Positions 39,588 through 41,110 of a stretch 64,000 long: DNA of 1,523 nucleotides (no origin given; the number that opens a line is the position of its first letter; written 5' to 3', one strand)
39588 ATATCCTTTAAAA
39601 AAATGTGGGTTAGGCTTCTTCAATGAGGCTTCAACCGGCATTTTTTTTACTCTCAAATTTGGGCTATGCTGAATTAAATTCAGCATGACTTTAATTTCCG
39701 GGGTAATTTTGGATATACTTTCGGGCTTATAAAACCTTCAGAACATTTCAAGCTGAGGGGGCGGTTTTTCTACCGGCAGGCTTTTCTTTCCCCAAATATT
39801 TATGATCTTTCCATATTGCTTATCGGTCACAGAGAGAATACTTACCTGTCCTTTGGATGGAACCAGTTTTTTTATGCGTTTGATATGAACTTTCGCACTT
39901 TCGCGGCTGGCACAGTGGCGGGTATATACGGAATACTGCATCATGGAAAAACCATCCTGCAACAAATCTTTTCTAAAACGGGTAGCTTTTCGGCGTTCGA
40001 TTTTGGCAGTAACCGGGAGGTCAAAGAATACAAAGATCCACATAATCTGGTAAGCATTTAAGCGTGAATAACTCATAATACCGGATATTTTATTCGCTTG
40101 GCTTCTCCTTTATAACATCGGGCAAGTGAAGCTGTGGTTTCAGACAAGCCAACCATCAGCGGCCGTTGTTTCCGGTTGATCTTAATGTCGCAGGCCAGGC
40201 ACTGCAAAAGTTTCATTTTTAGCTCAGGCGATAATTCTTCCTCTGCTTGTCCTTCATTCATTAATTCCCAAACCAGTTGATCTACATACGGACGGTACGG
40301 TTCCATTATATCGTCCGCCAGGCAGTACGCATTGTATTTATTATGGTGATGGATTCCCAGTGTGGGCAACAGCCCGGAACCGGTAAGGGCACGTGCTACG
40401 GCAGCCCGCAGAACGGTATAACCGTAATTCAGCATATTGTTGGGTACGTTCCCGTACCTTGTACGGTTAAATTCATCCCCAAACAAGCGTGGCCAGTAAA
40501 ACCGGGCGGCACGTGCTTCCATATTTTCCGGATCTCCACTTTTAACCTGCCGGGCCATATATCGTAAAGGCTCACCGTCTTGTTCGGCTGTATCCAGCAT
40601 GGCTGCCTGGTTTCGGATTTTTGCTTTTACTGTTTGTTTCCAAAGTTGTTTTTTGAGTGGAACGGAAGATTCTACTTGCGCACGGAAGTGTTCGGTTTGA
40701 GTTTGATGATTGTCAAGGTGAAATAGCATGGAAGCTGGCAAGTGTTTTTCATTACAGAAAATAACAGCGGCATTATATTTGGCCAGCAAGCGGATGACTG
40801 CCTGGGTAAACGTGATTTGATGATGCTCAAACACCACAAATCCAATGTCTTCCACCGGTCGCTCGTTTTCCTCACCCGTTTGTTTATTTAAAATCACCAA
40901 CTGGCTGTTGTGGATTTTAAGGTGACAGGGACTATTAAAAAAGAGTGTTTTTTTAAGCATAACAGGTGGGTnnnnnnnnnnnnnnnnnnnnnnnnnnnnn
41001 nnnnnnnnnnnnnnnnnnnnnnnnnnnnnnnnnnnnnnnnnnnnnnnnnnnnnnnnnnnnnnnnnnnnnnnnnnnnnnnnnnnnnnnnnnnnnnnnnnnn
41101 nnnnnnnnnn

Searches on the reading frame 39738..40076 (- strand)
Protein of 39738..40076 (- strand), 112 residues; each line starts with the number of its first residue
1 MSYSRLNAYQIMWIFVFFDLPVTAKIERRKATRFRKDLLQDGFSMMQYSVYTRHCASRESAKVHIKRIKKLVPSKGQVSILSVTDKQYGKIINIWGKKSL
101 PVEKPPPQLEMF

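Call 3: search_protein_families(library=pfam, proteins=[window:39738-40076:-], max_evalue=1)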
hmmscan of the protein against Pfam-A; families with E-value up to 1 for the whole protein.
window:39738-40076:- (112 aa): 2 families
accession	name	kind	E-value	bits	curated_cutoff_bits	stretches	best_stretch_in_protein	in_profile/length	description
PF09827.14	CRISPR_Cas2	-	2.8e-19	69.5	23.8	1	12-91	1-74/74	CRISPR associated protein Cas2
PF20803.2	PaaX_M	-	6.9e-05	23.3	24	1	12-68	7-60/83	PaaX protein central Cas2-like domain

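Call 4: search_protein_families(library=ncbifam, proteins=[window:39738-40076:-], max_evalue=1)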
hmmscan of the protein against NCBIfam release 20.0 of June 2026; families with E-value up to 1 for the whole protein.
window:39738-40076:- (112 aa): 1 family
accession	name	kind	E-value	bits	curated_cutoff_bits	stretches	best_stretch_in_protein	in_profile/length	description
TIGR01573.1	cas2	equivalog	5.7e-20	71.4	24.5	1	12-101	1-88/96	CRISPR-associated endonuclease Cas2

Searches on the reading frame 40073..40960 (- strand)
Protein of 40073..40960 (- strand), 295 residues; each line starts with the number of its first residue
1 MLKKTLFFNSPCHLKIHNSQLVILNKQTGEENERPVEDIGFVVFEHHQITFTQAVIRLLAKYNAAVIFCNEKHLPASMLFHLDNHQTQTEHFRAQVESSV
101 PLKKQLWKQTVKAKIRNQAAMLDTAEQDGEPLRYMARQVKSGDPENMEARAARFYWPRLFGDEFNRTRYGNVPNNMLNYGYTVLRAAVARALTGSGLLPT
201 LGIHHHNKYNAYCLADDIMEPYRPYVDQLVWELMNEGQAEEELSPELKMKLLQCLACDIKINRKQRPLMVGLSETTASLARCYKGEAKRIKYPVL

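Call 3: search_protein_families(library=pfam, proteins=[window:40073-40960:-], max_evalue=1)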
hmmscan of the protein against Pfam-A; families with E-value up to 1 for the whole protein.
window:40073-40960:- (295 aa): 3 families
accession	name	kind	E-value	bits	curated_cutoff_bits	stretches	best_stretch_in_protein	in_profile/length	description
PF01867.21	Cas_Cas1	-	1.3e-30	107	22.3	1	10-241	6-257/283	CRISPR associated protein Cas1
PF24627.1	PUMA_CC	-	0.11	12.9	30.1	1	82-128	10-58/74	PUMA coiled-coil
PF15612.11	WHIM1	-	0.25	11.4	19.1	1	242-255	18-31/46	WSTF, HB1, Itc1p, MBD9 motif 1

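Call 4: search_protein_families(library=ncbifam, proteins=[window:40073-40960:-], max_evalue=1)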
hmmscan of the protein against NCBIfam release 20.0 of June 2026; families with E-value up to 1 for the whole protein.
window:40073-40960:- (295 aa): 9 families
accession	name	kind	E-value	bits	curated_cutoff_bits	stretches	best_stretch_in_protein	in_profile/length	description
TIGR03639.1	cas1_NMENI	exception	7e-92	307.7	120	1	3-279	1-277/278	type II CRISPR-associated endonuclease Cas1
TIGR00287.1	cas1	equivalog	1.3e-28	100.1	71.7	1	5-242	1-262/327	CRISPR-associated endonuclease Cas1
NF049935.1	cas4g_cas1g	exception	9.2e-16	57.4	560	1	13-241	225-475/546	CRISPR-associated endonuclease Cas4g/Cas1g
TIGR03640.1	cas1_DVULG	exception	4.5e-14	52.4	385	2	174-241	201-269/340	type I-C CRISPR-associated endonuclease Cas1c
TIGR04093.1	cas1_CYANO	exception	5.3e-13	48.6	385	1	25-238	26-260/334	type I-D CRISPR-associated endonuclease Cas1d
TIGR04329.1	cas1_PREFRAN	exception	1.5e-11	44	300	1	7-242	11-258/317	type V CRISPR-associated endonuclease Cas1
TIGR03641.1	cas1_HMARI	exception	2e-11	43.8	304.1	1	4-241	1-253/324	type I-B CRISPR-associated endonuclease Cas1b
TIGR03983.1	cas1_MYXAN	equivalog_domain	1.1e-08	34.5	358.05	1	174-235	207-269/347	type I-MYXAN CRISPR-associated endonuclease Cas1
TIGR03638.1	cas1_ECOLI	exception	7.3e-06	25.4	215.6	1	6-214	13-213/269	type I-E CRISPR-associated endonuclease Cas1e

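Call 75: find_related_loci(query=A7, collection=metagenome_contigs, flank=6000)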
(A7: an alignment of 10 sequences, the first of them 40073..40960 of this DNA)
Query A7 (295 aa) in metagenome_contigs; peptide patterns used: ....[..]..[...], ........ (x = any residue, [..] = any of these).
600 stretches matched a pattern (row limit reached: there are more); 567 encode a relative of the query (tblastn E <= 1e-3); the best 80 are kept; 80 distinct loci.
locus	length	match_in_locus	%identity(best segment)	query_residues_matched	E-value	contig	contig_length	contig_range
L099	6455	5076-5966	68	1-295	6e-142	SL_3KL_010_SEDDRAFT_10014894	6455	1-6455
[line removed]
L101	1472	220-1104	60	1-295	7e-130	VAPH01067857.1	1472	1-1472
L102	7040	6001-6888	60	1-295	2e-118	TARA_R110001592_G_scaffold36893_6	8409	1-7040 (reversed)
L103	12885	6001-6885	56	1-295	5e-115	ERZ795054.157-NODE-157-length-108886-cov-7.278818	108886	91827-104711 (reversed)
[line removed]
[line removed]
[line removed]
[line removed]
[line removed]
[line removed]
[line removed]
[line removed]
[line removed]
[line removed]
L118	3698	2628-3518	52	1-295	6e-106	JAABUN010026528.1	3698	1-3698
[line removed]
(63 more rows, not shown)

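Call 85: search_protein_families(library=pfam, proteins=[L118:2130-2387:+, L118:2387-2578:+, L118:1118-1909:+, L169:464-1078:+], max_evalue=0.01)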
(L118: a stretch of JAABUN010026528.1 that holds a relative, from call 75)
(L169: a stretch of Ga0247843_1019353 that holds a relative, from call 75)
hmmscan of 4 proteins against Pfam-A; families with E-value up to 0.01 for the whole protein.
L118:2130-2387:+ (86 aa): 2 families
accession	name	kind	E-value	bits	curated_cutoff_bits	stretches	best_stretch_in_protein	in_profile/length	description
PF14076.12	DUF4258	-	3.3e-05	24.5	25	1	8-75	1-70/71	Domain of unknown function (DUF4258)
PF12106.13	Colicin_E5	-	0.0044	17.7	25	1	5-40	2-37/88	Colicin E5 ribonuclease domain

L118:2387-2578:+ (64 aa): 1 family
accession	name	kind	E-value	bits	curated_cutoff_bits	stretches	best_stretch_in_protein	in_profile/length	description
PF10049.14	DUF2283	-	5e-19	68.6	23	1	2-50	1-49/49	Protein of unknown function (DUF2283)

L118:1118-1909:+ (264 aa): 0 families

L169:464-1078:+ (205 aa): 1 family
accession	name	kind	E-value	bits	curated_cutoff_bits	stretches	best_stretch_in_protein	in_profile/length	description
PF01797.21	Y1_Tnp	-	4.1e-05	24.1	23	0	41-73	41-73/121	Transposase IS200 like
